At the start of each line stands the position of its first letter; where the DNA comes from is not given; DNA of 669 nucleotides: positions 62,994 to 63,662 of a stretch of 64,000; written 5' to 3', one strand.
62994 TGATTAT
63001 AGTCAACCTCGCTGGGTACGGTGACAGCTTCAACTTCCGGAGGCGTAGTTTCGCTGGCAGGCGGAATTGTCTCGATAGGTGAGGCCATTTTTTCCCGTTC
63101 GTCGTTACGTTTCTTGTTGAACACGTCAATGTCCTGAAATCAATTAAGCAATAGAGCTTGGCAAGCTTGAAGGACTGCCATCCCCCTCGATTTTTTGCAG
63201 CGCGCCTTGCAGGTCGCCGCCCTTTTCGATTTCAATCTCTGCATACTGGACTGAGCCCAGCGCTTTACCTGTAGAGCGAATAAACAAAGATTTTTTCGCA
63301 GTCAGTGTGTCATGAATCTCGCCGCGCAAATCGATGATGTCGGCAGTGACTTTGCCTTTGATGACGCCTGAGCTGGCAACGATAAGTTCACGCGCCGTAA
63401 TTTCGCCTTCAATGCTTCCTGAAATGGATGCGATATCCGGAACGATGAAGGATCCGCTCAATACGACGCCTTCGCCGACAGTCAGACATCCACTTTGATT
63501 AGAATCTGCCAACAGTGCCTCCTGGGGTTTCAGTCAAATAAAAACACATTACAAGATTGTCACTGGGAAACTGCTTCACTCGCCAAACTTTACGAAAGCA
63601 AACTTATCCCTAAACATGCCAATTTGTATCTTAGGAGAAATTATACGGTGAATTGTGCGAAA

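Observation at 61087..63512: M23 peptidase with three distinct bactofilins in a convergent layout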

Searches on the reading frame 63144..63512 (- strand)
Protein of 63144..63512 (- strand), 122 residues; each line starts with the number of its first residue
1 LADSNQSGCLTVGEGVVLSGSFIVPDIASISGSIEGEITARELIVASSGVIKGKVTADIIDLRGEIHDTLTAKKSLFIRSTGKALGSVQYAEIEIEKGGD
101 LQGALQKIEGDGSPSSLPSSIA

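Call 3: search_protein_families(library=pfam, proteins=[window:63144-63512:-], max_evalue=0.01)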
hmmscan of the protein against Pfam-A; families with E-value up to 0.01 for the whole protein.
window:63144-63512:- (122 aa): 1 family
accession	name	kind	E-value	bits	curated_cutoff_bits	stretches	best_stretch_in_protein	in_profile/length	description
PF04519.19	Bactofilin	-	3.5e-18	66.1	27.9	1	11-105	2-97/98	Polymer-forming cytoskeletal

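Call 4: search_protein_families(library=ncbifam, proteins=[window:63144-63512:-], max_evalue=0.01)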
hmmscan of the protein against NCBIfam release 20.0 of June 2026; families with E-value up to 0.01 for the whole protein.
window:63144-63512:- (122 aa): 0 families

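Call 21: find_homologous_proteins(query=window:63147-63512:-, max_evalue=0.001)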
Query seq(122 aa) (122 aa): 69 proteins with E <= 0.001 among 88 candidates.
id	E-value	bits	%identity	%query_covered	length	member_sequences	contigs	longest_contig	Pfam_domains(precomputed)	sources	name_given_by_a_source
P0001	1.7e-64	233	97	99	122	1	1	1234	PF04519.20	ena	-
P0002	1.3e-60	220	96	89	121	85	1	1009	PF04519.20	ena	-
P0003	6.6e-60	218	83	99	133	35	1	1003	PF04519.20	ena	-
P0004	3.6e-59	216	93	91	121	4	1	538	PF04519.20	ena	-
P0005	1.6e-58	214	90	94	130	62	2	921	PF04519.20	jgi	-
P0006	2.3e-58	213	93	89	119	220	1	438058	PF04519.20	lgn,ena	-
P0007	7.7e-58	211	90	95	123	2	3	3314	PF04519.20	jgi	jgi:cytoskeletal protein CcmA (bactofilin family)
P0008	1.0e-56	208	90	93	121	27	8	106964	PF04519.20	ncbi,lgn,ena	-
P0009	1.3e-56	208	92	89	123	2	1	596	PF04519.20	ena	-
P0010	4.0e-56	206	86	96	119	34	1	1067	PF04519.20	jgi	jgi:cytoskeletal protein CcmA (bactofilin family)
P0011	8.3e-55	202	84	92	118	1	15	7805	PF04519.20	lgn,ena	-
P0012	2.4e-54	200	83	94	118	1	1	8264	PF04519.20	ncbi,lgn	-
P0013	7.4e-54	199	83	94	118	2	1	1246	PF04519.20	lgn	-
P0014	8.9e-53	195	81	98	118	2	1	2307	PF04519.20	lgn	-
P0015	3.7e-52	193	86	89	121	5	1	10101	PF04519.20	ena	-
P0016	4.5e-50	186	80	88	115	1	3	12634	PF04519.20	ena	-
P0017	8.4e-50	186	82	93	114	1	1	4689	PF04519.20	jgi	-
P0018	2.8e-49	184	73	96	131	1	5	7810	PF04519.20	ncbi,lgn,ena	-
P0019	4.6e-49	183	88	86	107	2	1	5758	PF04519.20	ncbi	-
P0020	1.1e-48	182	74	96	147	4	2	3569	PF04519.20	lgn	-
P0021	1.5e-48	182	69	98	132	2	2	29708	PF04519.20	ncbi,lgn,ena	-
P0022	1.9e-48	181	78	88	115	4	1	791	PF04519.20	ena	-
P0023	2.1e-48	181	78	88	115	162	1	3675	PF04519.20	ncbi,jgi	-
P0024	2.6e-48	181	77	88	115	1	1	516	PF04519.20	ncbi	-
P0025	4.1e-48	180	79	88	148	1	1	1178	PF04519.20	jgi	jgi:cytoskeletal protein CcmA (bactofilin family)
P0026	4.1e-48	180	74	98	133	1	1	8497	PF04519.20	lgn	-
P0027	4.2e-48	180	77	88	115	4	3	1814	PF04519.20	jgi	jgi:cytoskeletal protein CcmA (bactofilin family)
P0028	4.9e-48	180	79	89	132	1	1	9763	PF04519.20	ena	-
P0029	5.4e-48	180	71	98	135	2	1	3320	PF04519.20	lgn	-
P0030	7.8e-48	179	79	88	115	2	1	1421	PF04519.20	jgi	jgi:cytoskeletal protein CcmA (bactofilin family)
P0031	1.1e-47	179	77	89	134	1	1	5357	PF04519.20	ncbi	-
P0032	1.5e-47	178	78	88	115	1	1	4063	PF04519.20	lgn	-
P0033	2.1e-47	178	96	76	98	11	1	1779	PF04519.20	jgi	jgi:cytoskeletal protein CcmA (bactofilin family)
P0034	3.3e-47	177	75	88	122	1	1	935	PF04519.20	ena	-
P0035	5.0e-47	177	78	88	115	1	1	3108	PF04519.20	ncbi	-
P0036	5.7e-47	176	72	94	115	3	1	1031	PF04519.20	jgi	-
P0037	9.3e-47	176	77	88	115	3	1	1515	PF04519.20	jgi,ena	jgi:cytoskeletal protein CcmA (bactofilin family)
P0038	1.5e-46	175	71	95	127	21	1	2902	PF04519.20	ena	-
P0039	1.3e-45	172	74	90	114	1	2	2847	PF04519.20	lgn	-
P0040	2.2e-45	171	71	95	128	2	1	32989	PF04519.20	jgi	jgi:cytoskeletal protein CcmA (bactofilin family)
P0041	4.1e-45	170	77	89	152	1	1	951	PF04519.20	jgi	-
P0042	7.3e-44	166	85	84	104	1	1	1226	PF04519.20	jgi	jgi:cytoskeletal protein CcmA (bactofilin family)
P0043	4.0e-43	164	63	100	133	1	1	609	PF04519.20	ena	-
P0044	5.3e-43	164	74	88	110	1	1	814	PF04519.20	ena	-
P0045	1.2e-42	163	67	94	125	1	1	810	PF04519.20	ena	-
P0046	8.2e-42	160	65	89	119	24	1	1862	PF04519.20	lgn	-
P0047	1.3e-41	159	66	89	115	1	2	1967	PF04519.20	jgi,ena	-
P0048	1.7e-41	159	65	91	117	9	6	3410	PF04519.20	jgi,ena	jgi:cytoskeletal protein CcmA (bactofilin family)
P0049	1.9e-41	159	64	96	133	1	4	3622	PF04519.20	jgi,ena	jgi:cytoskeletal protein CcmA (bactofilin family)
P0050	3.6e-41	158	67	89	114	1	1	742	PF04519.20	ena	-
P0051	8.5e-41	157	76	79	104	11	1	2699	PF04519.20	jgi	jgi:cytoskeletal protein CcmA (bactofilin family)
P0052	2.3e-40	155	61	91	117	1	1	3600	PF04519.20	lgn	-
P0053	2.9e-40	155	64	89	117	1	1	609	PF04519.20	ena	-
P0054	5.3e-40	154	64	89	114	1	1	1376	PF04519.20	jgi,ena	jgi:cytoskeletal protein CcmA (bactofilin family)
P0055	1.3e-39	153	61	93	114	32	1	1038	PF04519.20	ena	-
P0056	2.8e-39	152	62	92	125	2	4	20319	PF04519.20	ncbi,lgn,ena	-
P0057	1.3e-38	150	77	76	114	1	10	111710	PF04519.20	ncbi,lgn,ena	-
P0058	5.4e-38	148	60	89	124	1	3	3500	PF04519.20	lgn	-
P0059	3.1e-33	132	55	93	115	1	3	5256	PF04519.20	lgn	-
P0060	3.3e-33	132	56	89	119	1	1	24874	PF04519.20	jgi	jgi:cytoskeletal protein CcmA (bactofilin family)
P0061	7.3e-29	118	95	51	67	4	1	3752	PF04519.20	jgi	-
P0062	1.1e-25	108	55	88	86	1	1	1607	PF04519.20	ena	-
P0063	2.1e-23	101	88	48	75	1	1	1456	PF04519.20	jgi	jgi:cytoskeletal protein CcmA (bactofilin family)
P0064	9.5e-22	95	85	45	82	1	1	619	PF04519.20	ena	-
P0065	5.2e-21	93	48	84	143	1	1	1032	PF04519.20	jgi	-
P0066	2.0e-20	91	46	84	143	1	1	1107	PF04519.20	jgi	-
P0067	1.1e-18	85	87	43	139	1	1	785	PF04519.20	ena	-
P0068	6.6e-17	80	41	86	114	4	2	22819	PF04519.20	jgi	jgi:cytoskeletal protein CcmA (bactofilin family)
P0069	3.9e-13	68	41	84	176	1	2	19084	PF04519.20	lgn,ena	-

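Call 22: find_encoding_contigs(protein=P0068, flank=6000, max_places=2)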
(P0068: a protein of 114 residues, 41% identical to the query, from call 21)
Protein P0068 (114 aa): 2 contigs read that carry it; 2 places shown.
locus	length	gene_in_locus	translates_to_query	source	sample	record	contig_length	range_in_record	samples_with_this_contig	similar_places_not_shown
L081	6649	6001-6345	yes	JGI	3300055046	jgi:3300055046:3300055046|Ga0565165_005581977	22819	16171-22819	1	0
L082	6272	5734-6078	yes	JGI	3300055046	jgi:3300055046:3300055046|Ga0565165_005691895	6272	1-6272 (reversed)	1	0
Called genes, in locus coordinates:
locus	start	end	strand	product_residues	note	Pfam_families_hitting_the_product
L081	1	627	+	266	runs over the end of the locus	PF00378:ECH_1, PF16113:ECH_2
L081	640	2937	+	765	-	PF01425:Amidase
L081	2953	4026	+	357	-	PF14226:DIOX_N, PF03171:2OG-FeII_Oxy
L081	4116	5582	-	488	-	PF00512:HisKA (weak), PF02518:HATPase_c, PF14501:HATPase_c_5 (weak)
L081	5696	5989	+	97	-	-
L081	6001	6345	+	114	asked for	PF04519:Bactofilin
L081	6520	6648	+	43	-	?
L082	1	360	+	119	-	?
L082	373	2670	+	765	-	PF01425:Amidase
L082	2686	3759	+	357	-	PF14226:DIOX_N, PF03171:2OG-FeII_Oxy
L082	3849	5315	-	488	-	PF00512:HisKA (weak), PF02518:HATPase_c, PF14501:HATPase_c_5 (weak)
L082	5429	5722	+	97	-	-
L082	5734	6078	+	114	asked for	PF04519:Bactofilin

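Call 23: find_encoding_contigs(protein=P0069, flank=6000, max_places=2)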
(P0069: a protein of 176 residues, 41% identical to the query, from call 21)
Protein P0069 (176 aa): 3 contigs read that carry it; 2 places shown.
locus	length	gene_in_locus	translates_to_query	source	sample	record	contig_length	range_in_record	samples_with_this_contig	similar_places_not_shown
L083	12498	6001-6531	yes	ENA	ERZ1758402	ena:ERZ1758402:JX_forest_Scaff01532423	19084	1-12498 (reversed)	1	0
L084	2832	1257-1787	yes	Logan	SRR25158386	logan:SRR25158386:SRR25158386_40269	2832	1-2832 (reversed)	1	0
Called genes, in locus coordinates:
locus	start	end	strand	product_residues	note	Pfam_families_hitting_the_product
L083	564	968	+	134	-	PF01266:DAO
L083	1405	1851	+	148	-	PF00072:Response_reg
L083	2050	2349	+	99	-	PF04800:NDUS4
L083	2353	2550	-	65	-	-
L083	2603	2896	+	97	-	-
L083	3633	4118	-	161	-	-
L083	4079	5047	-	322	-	PF12760:Zn_ribbon_IS1595, PF12762:DDE_Tnp_IS1595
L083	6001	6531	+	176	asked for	PF04519:Bactofilin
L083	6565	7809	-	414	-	PF04286:DUF445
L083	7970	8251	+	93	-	PF17195:DUF5132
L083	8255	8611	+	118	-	-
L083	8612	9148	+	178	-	PF19991:HMA_2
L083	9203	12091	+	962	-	PF00690:Cation_ATPase_N, PF00122:E1-E2_ATPase, PF00702:Hydrolase, PF13246:Cation_ATPase, PF12710:HAD, PF00689:Cation_ATPase_C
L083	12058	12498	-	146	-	?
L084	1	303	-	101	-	?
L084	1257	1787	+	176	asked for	PF04519:Bactofilin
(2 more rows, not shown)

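Call 24: find_encoding_contigs(protein=P0060, flank=6000, max_places=2)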
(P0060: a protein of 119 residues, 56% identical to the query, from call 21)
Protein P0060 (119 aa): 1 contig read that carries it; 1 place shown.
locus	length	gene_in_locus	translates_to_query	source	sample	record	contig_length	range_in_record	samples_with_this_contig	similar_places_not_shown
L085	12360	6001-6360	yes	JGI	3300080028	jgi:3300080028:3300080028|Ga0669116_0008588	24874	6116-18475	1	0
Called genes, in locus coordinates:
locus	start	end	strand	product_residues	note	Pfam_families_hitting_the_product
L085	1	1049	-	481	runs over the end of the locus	PF01546:Peptidase_M20, PF07687:M20_dimer (faint)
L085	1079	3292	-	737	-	PF20256:MoCoBD_2, PF02738:MoCoBD_1, PF20256:MoCoBD_2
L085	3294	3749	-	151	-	PF00111:Fer2, PF13085:Fer2_3 (weak), PF01799:Fer2_2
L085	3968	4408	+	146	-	-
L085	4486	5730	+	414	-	PF07690:MFS_1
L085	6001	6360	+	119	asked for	PF04519:Bactofilin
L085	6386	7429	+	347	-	PF01551:Peptidase_M23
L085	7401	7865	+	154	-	PF04519:Bactofilin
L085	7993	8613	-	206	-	PF00484:Pro_CA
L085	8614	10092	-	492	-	PF00171:Aldedh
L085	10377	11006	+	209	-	PF03544:TonB_C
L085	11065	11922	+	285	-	PF01618:MotA_ExbB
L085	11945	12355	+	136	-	PF02472:ExbD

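Call 28: find_related_loci(query=A2, collection=genome_contigs, flank=5000)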
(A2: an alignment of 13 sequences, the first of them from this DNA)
Query A2 (122 aa) in genome_contigs; peptide patterns used: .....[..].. (x = any residue, [..] = any of these).
599 stretches matched a pattern (row limit reached: there are more); 318 encode a relative of the query (tblastn E <= 1e-3); the best 80 are kept; 80 distinct loci.
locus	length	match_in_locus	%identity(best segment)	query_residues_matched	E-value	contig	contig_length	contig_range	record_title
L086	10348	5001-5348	93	1-116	3e-68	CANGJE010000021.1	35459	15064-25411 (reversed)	MAG: Oxalobacteraceae bacterium isolate Jr-28jun17-25 genome assembly, contig: Jr-28jun17-C1609, whole genome shotgun se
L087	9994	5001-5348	93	1-116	3e-68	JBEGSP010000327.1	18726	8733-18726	MAG: Pseudomonadota bacterium isolate pringlecreek_2019_sw_WHONDRS-S19S_0025_B_bin.55 scaffold_832017, whole genome shot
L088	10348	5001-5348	93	1-116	3e-68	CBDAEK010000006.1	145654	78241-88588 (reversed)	Oxalobacteraceae bacterium isolate MsE-6 genome assembly, contig: MsE-6-c7, whole genome shotgun sequence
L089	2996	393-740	93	1-116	2e-68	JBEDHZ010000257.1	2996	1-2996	MAG: Pseudomonadota bacterium isolate NASQAN2014_193_F_bin.21 scaffold_8085, whole genome shotgun sequence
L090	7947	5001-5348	93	1-116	3e-68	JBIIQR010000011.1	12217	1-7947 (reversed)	MAG: Burkholderiaceae bacterium isolate ME2003-07-23pf_3300044630_group2_bin164 Rohwer_bin2289_scaffold_4973_c1, whole g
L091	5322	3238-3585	91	1-116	3e-67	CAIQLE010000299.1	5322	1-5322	uncultured bacterium isolate MJ111018B_bin-0900 genome assembly, contig: bin-0900:299/413, whole genome shotgun sequence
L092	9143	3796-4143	92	1-116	2e-67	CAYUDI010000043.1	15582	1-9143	MAG TPA_asm: uncultured Bifidobacterium sp. isolate SRP193358_co1_564 genome assembly, contig: NODE_10070_length_15582_c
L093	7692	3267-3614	93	1-116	4e-67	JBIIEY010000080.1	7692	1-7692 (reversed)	MAG: Burkholderiaceae bacterium isolate ME2000-10-24pf_3300042406_group1_bin93 Rohwer_bin2285_scaffold_8194_c1, whole ge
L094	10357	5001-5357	91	1-121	9e-67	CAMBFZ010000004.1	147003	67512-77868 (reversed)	MAG: Bordetella parapertussis isolate TrE-25oct19-242 genome assembly, contig: TrE-25oct19-C23, whole genome shotgun seq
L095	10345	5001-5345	94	1-115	5e-67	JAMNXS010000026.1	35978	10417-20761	MAG: Burkholderiaceae bacterium isolate gw_gwSRR_metabat.20 gw_C234, whole genome shotgun sequence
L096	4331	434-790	91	1-121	1e-66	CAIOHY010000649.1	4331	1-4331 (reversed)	MAG: uncultured Cellvibrio sp. isolate ErkenSummer_bin-5019 genome assembly, contig: bin-5019:649/669, whole genome shot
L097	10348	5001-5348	92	1-116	1e-66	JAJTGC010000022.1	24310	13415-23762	MAG: Oxalobacteraceae bacterium isolate 49613_E43 Sample_49613_scaffold_878, whole genome shotgun sequence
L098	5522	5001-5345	93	1-115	3e-66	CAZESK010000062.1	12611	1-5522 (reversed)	MAG TPA_asm: uncultured Bifidobacterium sp. isolate SRP318679_co1_104 genome assembly, contig: NODE_7819_length_12611_co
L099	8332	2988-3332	91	1-115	6e-66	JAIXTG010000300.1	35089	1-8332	MAG: Oxalobacteraceae bacterium isolate C8_MAG_00032 pond_C8_MAG_00032_000000000184, whole genome shotgun sequence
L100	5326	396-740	90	1-115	7e-65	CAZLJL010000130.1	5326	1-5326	MAG TPA_asm: uncultured Bifidobacterium sp. isolate SRP278252_co3_32 genome assembly, contig: NODE_33679_length_5326_cov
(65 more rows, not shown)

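Call 49: search_solved_structures(query=window:63147-63512:-, max_evalue=10, show_alignments=2)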
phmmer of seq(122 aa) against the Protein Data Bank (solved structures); distinct sequences matched with E-value up to 10: 3.
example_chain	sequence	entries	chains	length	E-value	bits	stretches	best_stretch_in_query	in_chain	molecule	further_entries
2n3d_A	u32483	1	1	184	1.2e-05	28.8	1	27-114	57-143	Bactofilin A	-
6ria_A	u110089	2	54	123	0.018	18.7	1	26-106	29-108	bactofilin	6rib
4ob1_A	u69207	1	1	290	1.9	12.2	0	33-69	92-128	Cobalt-containing nitrile hydratase subunit alpha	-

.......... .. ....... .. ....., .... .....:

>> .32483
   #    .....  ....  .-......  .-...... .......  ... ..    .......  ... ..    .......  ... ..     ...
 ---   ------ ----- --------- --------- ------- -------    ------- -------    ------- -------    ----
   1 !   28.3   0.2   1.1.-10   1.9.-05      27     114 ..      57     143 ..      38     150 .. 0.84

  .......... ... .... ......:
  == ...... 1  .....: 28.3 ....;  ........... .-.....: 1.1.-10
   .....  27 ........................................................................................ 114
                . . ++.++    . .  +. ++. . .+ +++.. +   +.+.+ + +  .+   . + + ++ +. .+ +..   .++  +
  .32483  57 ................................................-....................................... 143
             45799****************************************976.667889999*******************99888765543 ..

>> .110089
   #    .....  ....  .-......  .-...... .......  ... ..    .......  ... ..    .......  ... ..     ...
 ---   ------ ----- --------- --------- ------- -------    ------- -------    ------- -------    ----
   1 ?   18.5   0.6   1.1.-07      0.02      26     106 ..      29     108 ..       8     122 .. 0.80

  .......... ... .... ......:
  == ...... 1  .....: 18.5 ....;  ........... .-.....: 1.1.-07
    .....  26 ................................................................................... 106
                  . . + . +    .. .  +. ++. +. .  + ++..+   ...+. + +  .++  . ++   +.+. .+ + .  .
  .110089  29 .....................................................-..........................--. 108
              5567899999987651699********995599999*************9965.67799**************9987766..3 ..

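Call 62: predict_structure(alignment_id=A2)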
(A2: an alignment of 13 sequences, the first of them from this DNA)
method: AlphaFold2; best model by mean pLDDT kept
length: 122 residues; sequences in the alignment: 13
mean_pLDDT: 88.0   pTM: 0.75
mean pLDDT of the five models: 88.0, 85.7, 85.6, 85.3, 84.4
residues with pLDDT >= 90: 100; 70-90: 2; 50-70: 7; < 50: 13
segments of 3 or more residues with pLDDT < 50: 1-6, 112-117
pLDDT, mean of each block of 10 residues (from residue 1): 61 96 95 97 97 97 97 96 96 94 89 47 51
secondary structure, 60 per line:
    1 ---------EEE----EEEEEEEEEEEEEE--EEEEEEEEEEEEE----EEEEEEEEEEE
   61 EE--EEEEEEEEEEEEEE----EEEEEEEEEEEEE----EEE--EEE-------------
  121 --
elements in order: E10-12 E17-30 E33-45 E50-62 E65-78 E83-95 E100-102 E105-107

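Call 65: fold_search(model_id=the predicted structure, library=pdb)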
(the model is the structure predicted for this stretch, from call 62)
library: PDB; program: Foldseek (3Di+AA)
matches with E <= 10: 130; with E <= 0.001: 0
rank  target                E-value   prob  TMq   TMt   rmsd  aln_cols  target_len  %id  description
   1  6rib_A                2.4e-02  1.00  0.63  0.74   2.8       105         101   23  Cryo-EM reconstruction of Thermus thermophilus bactofilin double helical filaments (released 2019-07-17)
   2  6ria_1                4.7e-02  0.99  0.45  0.57   4.6       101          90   17  Bactofilin from Thermus thermophilus, F105R mutant crystal structure (released 2019-07-17)
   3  2n3d_MODEL_1_A        4.9e-02  1.00  0.76  0.89   1.7       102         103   20  Atomic structure of the cytoskeletal bactofilin BacA revealed by solid-state NMR (released 2015-12-16)
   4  9u4u_A                2.1e-01  0.03  0.13  0.11  15.3       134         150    8  Structure of the functional amyloid FapC from Pseudomonas sp.UK4 (released 2025-08-06)
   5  7koh_B                3.8e-01  0.18  0.29  0.10   9.5       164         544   15  Crystal structure of antigen 43 from Escherichia coli EDL933 (released 2022-03-09)
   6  4nuh                  4.0e-01  0.09  0.21  0.14  10.8       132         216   13  Crystal structure of mLeIBP, a capping head region swapped mutant of ice-binding protein (released 2014-04-16)
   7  6n2b_B                4.7e-01  0.14  0.25  0.13  10.4       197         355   11  The Crystal Structure of Caldicellulosiruptor kristjanssonii Tapirin C-terminal domain (released 2018-12-19)
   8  7d6c_F                5.0e-01  0.08  0.18  0.18  11.6       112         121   19  Crystal structure of CcmM N-terminal domain in complex with CcmN (released 2021-08-04)
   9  6n2b_A                5.6e-01  0.08  0.21  0.12  11.7       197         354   11  The Crystal Structure of Caldicellulosiruptor kristjanssonii Tapirin C-terminal domain (released 2018-12-19)
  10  7d6c_3                7.0e-01  0.08  0.15  0.17  12.0       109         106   15  Crystal structure of CcmM N-terminal domain in complex with CcmN (released 2021-08-04)
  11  9lhr_A                9.2e-01  0.11  0.26  0.16  11.3       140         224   12  Crystal structure of Ice binding protein from Candidatus Cryosericum odellii SMC5 (released 2025-09-03)
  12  3vn3_A                9.7e-01  0.11  0.25  0.16  10.6       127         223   16  Fungal antifreeze protein exerts hyperactivity by constructing an inequable beta-helix (released 2012-06-06)
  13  8axg_CCC              1.1e+00  0.21  0.37  0.11   9.8       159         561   10  Crystal structure of Fusobacterium nucleatum fusolisin protease (released 2023-09-13)
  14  4kh3                  1.4e+00  0.25  0.39  0.12   7.1       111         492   16  Structure of a bacterial self-associating protein (released 2014-01-15)
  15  7koh_D                1.5e+00  0.51  0.52  0.15   6.3       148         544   15  Crystal structure of antigen 43 from Escherichia coli EDL933 (released 2022-03-09)
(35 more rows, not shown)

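Call 72: find_related_loci(query=A5, collection=genome_contigs, flank=4000)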
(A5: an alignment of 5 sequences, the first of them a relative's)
Query A5 (131 aa) in genome_contigs; peptide patterns used: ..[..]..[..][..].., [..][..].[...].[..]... (x = any residue, [..] = any of these).
282 stretches matched a pattern; 208 encode a relative of the query (tblastn E <= 1e-3); the best 80 are kept; 80 distinct loci.
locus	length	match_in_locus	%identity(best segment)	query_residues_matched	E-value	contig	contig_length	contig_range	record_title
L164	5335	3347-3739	100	1-131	3e-82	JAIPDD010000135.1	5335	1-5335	MAG: Sulfuritalea sp. isolate Tobar13m-G30 Tobar12m-C14086, whole genome shotgun sequence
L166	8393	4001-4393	99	1-131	9e-82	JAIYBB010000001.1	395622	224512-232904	MAG: Comamonadaceae bacterium isolate E1_MAG_00026 pond_E1_MAG_00026_000000000006, whole genome shotgun sequence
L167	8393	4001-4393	99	1-131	9e-82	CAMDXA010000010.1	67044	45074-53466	MAG: Bordetella parapertussis isolate MiE-16apr19-38 genome assembly, contig: MiE-16apr19-C584, whole genome shotgun seq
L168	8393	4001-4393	98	1-131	2e-80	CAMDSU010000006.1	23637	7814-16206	MAG: Bordetella parapertussis isolate ZE-13nov19-408 genome assembly, contig: ZE-13nov19-C2695, whole genome shotgun seq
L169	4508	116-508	96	1-131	6e-79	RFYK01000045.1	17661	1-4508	MAG: Betaproteobacteria bacterium isolate WB5_2A_047 contig_100_44, whole genome shotgun sequence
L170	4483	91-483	94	1-131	8e-77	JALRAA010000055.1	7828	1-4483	MAG: Burkholderiaceae bacterium isolate HJW.24 NODE_55_length_7828_cov_2.528061, whole genome shotgun sequence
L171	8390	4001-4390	93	1-131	6e-75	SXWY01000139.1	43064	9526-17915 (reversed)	MAG: Burkholderiales bacterium isolate F1-20-MAGs042 F1-20__c619208, whole genome shotgun sequence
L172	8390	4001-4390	92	1-131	1e-73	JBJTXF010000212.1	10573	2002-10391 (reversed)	MAG: Limnohabitans sp. isolate samp_4444_metabat2_106 samp_4444_1250033, whole genome shotgun sequence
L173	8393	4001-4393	88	1-131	1e-72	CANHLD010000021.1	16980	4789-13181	MAG: Comamonadaceae bacterium isolate RE-23may17-64 genome assembly, contig: RE-23may17-C11727, whole genome shotgun seq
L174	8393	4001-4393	88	1-131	2e-72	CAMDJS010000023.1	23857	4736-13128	MAG: Bordetella parapertussis isolate TE-08apr19-225 genome assembly, contig: TE-08apr19-C2008, whole genome shotgun seq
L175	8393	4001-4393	87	1-131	3e-71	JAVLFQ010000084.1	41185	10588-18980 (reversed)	MAG: Limnohabitans sp. isolate L_354 k131_836533, whole genome shotgun sequence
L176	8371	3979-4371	87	1-131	4e-70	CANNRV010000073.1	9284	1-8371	MAG: Comamonadaceae bacterium isolate Jr-7aug17-269 genome assembly, contig: Jr-7aug17-C12932, whole genome shotgun sequ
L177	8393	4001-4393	88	1-131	1e-69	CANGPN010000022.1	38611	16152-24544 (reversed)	MAG: Comamonadaceae bacterium isolate Jr-7aug17-40 genome assembly, contig: Jr-7aug17-C1538, whole genome shotgun sequen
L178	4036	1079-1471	86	1-131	1e-69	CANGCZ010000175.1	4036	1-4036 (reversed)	MAG: Comamonadaceae bacterium isolate Jr-28aug17-69 genome assembly, contig: Jr-28aug17-C33988, whole genome shotgun seq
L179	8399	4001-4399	86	1-131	7e-67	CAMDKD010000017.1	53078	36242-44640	MAG: Bordetella parapertussis isolate MsH-30apr19-182 genome assembly, contig: MsH-30apr19-C754, whole genome shotgun se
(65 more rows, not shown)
